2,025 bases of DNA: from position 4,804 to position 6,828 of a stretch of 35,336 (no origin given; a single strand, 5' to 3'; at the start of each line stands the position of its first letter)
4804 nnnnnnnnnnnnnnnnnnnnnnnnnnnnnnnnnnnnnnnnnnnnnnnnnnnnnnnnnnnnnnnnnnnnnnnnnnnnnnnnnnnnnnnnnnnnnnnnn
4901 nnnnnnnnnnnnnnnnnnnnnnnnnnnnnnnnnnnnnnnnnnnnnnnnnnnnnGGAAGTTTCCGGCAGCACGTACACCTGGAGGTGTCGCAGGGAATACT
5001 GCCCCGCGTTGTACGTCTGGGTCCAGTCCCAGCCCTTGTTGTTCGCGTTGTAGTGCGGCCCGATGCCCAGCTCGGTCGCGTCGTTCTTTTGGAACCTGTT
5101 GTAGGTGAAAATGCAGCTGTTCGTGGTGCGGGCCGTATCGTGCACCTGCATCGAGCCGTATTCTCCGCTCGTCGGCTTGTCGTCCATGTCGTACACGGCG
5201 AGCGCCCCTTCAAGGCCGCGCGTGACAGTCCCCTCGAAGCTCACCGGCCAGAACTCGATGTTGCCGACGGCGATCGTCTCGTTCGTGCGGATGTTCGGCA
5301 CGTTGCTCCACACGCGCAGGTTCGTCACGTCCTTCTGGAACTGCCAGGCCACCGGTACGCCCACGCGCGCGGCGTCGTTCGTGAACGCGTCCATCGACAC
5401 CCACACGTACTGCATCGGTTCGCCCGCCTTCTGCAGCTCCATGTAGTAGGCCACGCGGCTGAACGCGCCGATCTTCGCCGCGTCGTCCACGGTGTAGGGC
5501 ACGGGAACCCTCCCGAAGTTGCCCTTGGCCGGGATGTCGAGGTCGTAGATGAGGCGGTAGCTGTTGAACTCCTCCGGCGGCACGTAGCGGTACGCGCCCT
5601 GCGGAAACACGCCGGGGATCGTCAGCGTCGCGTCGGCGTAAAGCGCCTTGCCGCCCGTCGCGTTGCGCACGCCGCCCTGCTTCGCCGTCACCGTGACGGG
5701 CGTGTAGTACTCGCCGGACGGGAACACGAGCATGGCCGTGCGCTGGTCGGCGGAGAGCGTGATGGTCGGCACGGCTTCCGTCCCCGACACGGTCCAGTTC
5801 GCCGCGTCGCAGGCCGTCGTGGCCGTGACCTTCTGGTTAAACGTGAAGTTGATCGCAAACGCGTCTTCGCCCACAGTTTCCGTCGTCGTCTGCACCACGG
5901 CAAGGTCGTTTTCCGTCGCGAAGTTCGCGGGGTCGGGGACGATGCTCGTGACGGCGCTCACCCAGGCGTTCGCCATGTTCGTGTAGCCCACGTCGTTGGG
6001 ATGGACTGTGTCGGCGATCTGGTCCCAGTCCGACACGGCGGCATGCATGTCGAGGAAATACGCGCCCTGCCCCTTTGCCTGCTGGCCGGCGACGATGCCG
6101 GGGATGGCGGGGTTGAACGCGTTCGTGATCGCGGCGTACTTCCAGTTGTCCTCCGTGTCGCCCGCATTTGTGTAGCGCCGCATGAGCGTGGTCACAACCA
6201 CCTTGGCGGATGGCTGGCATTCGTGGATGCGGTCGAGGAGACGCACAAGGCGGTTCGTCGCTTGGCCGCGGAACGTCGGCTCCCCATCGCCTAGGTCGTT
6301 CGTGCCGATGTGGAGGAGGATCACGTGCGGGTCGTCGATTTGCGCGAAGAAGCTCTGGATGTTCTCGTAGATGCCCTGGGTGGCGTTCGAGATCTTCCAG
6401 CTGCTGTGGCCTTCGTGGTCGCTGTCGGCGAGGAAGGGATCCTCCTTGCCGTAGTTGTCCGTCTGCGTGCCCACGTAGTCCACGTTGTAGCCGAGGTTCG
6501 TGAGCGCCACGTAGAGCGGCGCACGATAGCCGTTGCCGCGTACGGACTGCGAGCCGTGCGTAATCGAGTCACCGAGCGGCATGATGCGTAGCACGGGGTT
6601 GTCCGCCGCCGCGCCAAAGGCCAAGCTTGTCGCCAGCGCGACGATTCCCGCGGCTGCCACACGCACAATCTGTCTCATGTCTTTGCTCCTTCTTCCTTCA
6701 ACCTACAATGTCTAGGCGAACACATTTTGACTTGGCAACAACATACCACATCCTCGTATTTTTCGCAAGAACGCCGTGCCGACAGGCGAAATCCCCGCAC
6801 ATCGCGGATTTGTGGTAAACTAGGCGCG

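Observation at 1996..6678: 1560-aa SGNH esterase carrying four copies of a module I cannot assign to a known family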

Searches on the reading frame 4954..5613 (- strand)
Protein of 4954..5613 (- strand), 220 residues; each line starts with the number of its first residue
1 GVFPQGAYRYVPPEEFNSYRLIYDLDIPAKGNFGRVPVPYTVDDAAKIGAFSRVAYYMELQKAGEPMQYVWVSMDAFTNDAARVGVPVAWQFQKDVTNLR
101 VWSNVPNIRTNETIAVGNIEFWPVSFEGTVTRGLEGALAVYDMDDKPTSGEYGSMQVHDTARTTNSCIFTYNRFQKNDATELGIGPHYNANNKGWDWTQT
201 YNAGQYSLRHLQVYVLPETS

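Call 30: find_related_loci(query=A4, collection=genome_contigs, flank=8000)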
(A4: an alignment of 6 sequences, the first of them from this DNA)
Query A4 (219 aa) in genome_contigs; peptide patterns used: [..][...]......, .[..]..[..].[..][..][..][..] (x = any residue, [..] = any of these).
407 stretches matched a pattern; 381 encode a relative of the query (tblastn E <= 1e-3); the best 80 are kept; 75 distinct loci.
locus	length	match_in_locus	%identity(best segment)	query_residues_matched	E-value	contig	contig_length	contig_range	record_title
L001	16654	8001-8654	98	1-218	5e-150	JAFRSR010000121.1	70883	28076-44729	MAG: Kiritimatiellae bacterium isolate RGIG2765 Goat_Omasum-5__c187463, whole genome shotgun sequence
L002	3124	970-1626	98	1-219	8e-157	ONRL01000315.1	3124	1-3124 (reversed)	uncultured Lentisphaerae bacterium isolate RUG572 genome assembly, contig: scaffold_69151, whole genome shotgun sequence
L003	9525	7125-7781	93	1-219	3e-141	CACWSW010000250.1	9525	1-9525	uncultured bacterium isolate RUG10884 genome assembly, contig: RUG10884_asm_250, whole genome shotgun sequence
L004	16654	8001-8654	83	1-218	6e-127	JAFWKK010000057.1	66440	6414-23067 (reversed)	MAG: Kiritimatiellae bacterium isolate RGIG5820 Sheep_Ileum.Co__c487591, whole genome shotgun sequence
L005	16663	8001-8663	81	1-219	1e-122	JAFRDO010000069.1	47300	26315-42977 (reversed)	MAG: Kiritimatiellae bacterium isolate RGIG2398 Goat_Ileum-4__c261748, whole genome shotgun sequence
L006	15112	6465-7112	55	6-217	2e-67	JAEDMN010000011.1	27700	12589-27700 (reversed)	MAG: Kiritimatiellae bacterium isolate MAG267 NODE_1338_length_27700_cov_10.310364, whole genome shotgun sequence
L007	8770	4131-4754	53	11-217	8e-65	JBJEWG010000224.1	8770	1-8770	MAG: Kiritimatiellia bacterium isolate LOHA37_bin.013 NODE_4496_length_8770_cov_6.127711, whole genome shotgun sequence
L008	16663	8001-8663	46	3-219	7e-56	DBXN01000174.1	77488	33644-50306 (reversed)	MAG TPA_asm: Verrucomicrobia bacterium UBA1211 UBA1211_contig_35271, whole genome shotgun sequence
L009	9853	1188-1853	45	4-218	4e-52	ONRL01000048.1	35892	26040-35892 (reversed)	uncultured Lentisphaerae bacterium isolate RUG572 genome assembly, contig: scaffold_3202, whole genome shotgun sequence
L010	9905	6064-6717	44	3-218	2e-51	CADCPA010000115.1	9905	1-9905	uncultured bacterium isolate RUG14841 genome assembly, contig: RUG14841_asm_115, whole genome shotgun sequence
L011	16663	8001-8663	44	4-218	5e-51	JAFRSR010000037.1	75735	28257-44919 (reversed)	MAG: Kiritimatiellae bacterium isolate RGIG2765 Goat_Omasum-5__c47097, whole genome shotgun sequence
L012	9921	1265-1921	45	4-218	8e-51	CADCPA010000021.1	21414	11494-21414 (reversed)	uncultured bacterium isolate RUG14841 genome assembly, contig: RUG14841_asm_21, whole genome shotgun sequence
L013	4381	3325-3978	44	5-218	1e-50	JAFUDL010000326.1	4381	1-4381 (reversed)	MAG: Kiritimatiellae bacterium isolate RGIG4394 Roe_deer_Omasum-1__c201254, whole genome shotgun sequence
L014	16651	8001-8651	46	1-216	5e-50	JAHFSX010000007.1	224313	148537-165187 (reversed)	MAG: Verrucomicrobia bacterium isolate nzgw607 NODE_25_length_224314_cov_6.091854, whole genome shotgun sequence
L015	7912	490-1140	44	1-215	1e-49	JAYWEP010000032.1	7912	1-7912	MAG: Chthoniobacter sp. isolate GL98_DN_concoct_206 GL98_DN_concoct_206_31, whole genome shotgun sequence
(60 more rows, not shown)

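Call 37: search_protein_families(library=pfam, alignment_id=A5, max_evalue=0.0001)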
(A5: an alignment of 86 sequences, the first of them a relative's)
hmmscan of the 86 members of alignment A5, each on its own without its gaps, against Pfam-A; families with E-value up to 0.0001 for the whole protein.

A. member 1, L001:6810-8009:+ (400 aa): 2 families
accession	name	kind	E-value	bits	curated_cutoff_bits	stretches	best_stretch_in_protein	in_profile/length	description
PF13472.12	Lipase_GDSL_2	-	7.6e-14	53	32.9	1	77-274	2-176/178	GDSL-like Lipase/Acylhydrolase family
PF00657.28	Lipase_GDSL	-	4e-10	40.6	23.6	1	74-281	1-208/208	GDSL-like Lipase/Acylhydrolase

B. families by the number of members that match (of 86 scanned): 7 families
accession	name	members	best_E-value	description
PF13472.12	Lipase_GDSL_2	82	8.3e-21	GDSL-like Lipase/Acylhydrolase family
PF00657.28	Lipase_GDSL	81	2.4e-15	GDSL-like Lipase/Acylhydrolase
PF13205.12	Big_5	26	2.7e-10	Bacterial Ig-like domain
PF03629.24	SASA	2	2.2e-17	Carbohydrate esterase, sialic acid-specific acetylesterase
PF04616.20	Glyco_hydro_43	1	2.5e-09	Glycosyl hydrolases family 43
PF12951.13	PATR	1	4.1e-08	Passenger-associated-transport-repeat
PF13753.12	SWM_repeat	1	6.9e-06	Putative flagellar system-associated repeat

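Call 57: predict_structure(alignment_id=A6)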
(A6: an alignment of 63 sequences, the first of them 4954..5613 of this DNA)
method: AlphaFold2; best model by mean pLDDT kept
length: 220 residues; sequences in the alignment: 63
mean_pLDDT: 93.1   pTM: 0.91
mean pLDDT of the five models: 93.1, 92.9, 92.6, 92.0, 89.4
residues with pLDDT >= 90: 177; 70-90: 37; 50-70: 5; < 50: 1
segments of 3 or more residues with pLDDT < 50: none
pLDDT, mean of each block of 10 residues (from residue 1): 79 97 98 96 98 99 97 98 98 97 95 93 91 78 87 96 88 96 93 86 97 93
secondary structure, 60 per line:
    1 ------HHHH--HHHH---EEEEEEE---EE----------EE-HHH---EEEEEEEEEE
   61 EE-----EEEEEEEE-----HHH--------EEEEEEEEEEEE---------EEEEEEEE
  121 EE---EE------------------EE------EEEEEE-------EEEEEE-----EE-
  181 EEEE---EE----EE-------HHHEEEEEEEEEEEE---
elements in order: H7-10 H13-16 E20-26 E51-62 E68-75 E92-103 E113-122 E154-159 E167-172 E181-184 E206-217

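Call 59: fold_search(model_id=the predicted structure, library=pdb)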
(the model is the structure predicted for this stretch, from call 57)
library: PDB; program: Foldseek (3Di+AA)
matches with E <= 10: 875; with E <= 0.001: 0
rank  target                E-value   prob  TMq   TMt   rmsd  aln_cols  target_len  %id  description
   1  6eua_A                1.1e-02  0.77  0.30  0.32   8.7       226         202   17  The fibrinogen-like domain of human Angptl3 (released 2018-05-09)
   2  6eua_C                2.2e-02  0.66  0.30  0.32   8.5       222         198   16  The fibrinogen-like domain of human Angptl3 (released 2018-05-09)
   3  6eua_B                2.4e-02  0.60  0.30  0.32   8.5       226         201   15  The fibrinogen-like domain of human Angptl3 (released 2018-05-09)
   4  5nqp_A                4.4e-02  0.28  0.21  0.19  10.4       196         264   10  Structure of a fHbp(V1.4):PorA(P1.16) chimera. Fusion at fHbp position 151. (released 2018-02-28)
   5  8up2_C                4.9e-02  0.23  0.20  0.19  11.3       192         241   10  Murine Fab JAR 4 bound to meningococcal Factor H binding protein (released 2024-10-16)
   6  5o14_B                9.8e-02  0.30  0.24  0.23   9.7       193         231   11  Co-crystal structure of a cross-reactive bactericidal human antibody targeting meningococcal vaccine antigen factor H  (released 2018-02-14)
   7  6ubl_A                9.8e-02  0.11  0.20  0.21  15.9       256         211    9  Structure of DynF from the Dynemicin Biosynthesis Pathway of Micromonospora chersina (released 2020-09-16)
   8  2w80_C                1.0e-01  0.28  0.23  0.22   9.9       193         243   12  Structure of a complex between Neisseria meningitidis factor H binding protein and CCPs 6-7 of human complement factor (released 2009-03-03)
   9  7tz2_B                1.3e-01  0.28  0.30  0.29   8.8       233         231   12  Structure of human Fibrinogen-like protein 1 (released 2022-05-11)
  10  7lcv_C                1.4e-01  0.25  0.23  0.23   9.7       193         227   10  Factor H enhancing human antibody fragment (Fab) to meningococcal Factor H binding protein (released 2021-06-09)
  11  1fzd_A                1.7e-01  0.13  0.24  0.26  11.0       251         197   12  STRUCTURE OF RECOMBINANT ALPHAEC DOMAIN FROM HUMAN FIBRINOGEN-420 (released 1998-08-19)
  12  9gtx_B                1.7e-01  0.09  0.18  0.22  11.8       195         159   10  Structural and functional analysis of the Helicobacter pylori lipoprotein chaperone LolA (released 2024-12-18)
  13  3bk5                  1.9e-01  0.09  0.20  0.19  16.0       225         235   10  Crystal structure of putative outer membrane lipoprotein-sorting protein domain from Vibrio parahaemolyticus (released 2008-02-05)
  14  2w81_D                2.1e-01  0.15  0.22  0.20  11.5       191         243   12  Structure of a complex between Neisseria meningitidis factor H binding protein and CCPs 6-7 of human complement factor (released 2009-03-03)
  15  7ket_C                2.2e-01  0.20  0.22  0.21   9.6       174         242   11  Factor H enhancing human antibody fragment (Fab) to meningococcal Factor H binding protein (released 2021-06-09)
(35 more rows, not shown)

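Call 68: search_protein_families(library=ncbifam, proteins=[window:4954-5613:-], max_evalue=0.1)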
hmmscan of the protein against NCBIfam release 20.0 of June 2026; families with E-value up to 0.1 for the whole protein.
window:4954-5613:- (220 aa): 0 families

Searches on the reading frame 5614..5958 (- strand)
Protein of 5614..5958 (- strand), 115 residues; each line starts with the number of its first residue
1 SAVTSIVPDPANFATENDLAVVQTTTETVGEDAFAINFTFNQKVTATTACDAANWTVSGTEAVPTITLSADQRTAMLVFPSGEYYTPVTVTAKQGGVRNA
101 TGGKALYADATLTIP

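Call 52: search_protein_families(library=pfam, proteins=[window:5614-5958:-], max_evalue=1)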
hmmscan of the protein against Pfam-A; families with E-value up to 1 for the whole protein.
seq(115 aa): 0 families

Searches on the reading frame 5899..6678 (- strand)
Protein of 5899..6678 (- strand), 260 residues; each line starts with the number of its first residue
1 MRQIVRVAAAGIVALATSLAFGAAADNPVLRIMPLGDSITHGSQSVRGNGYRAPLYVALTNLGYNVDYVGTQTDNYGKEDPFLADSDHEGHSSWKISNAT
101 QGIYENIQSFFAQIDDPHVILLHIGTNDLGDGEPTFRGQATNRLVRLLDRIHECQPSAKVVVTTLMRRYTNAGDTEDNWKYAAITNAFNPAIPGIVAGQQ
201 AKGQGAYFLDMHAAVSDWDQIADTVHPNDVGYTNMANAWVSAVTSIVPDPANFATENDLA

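Call 25: search_solved_structures(query=window:5899-6678:-, max_evalue=0.01, show_alignments=2)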
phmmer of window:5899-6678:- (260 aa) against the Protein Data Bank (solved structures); distinct sequences matched with E-value up to 0.01: 3.
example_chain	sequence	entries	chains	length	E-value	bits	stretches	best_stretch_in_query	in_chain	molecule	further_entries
2vpt_A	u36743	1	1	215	5.1e-20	75.2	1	29-244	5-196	LIPOLYTIC ENZYME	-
5b5s_A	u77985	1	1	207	2.5e-09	40.2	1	30-235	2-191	Acetic acid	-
5b5l_A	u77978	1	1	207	5.4e-09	39.1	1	31-235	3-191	acetyl esterase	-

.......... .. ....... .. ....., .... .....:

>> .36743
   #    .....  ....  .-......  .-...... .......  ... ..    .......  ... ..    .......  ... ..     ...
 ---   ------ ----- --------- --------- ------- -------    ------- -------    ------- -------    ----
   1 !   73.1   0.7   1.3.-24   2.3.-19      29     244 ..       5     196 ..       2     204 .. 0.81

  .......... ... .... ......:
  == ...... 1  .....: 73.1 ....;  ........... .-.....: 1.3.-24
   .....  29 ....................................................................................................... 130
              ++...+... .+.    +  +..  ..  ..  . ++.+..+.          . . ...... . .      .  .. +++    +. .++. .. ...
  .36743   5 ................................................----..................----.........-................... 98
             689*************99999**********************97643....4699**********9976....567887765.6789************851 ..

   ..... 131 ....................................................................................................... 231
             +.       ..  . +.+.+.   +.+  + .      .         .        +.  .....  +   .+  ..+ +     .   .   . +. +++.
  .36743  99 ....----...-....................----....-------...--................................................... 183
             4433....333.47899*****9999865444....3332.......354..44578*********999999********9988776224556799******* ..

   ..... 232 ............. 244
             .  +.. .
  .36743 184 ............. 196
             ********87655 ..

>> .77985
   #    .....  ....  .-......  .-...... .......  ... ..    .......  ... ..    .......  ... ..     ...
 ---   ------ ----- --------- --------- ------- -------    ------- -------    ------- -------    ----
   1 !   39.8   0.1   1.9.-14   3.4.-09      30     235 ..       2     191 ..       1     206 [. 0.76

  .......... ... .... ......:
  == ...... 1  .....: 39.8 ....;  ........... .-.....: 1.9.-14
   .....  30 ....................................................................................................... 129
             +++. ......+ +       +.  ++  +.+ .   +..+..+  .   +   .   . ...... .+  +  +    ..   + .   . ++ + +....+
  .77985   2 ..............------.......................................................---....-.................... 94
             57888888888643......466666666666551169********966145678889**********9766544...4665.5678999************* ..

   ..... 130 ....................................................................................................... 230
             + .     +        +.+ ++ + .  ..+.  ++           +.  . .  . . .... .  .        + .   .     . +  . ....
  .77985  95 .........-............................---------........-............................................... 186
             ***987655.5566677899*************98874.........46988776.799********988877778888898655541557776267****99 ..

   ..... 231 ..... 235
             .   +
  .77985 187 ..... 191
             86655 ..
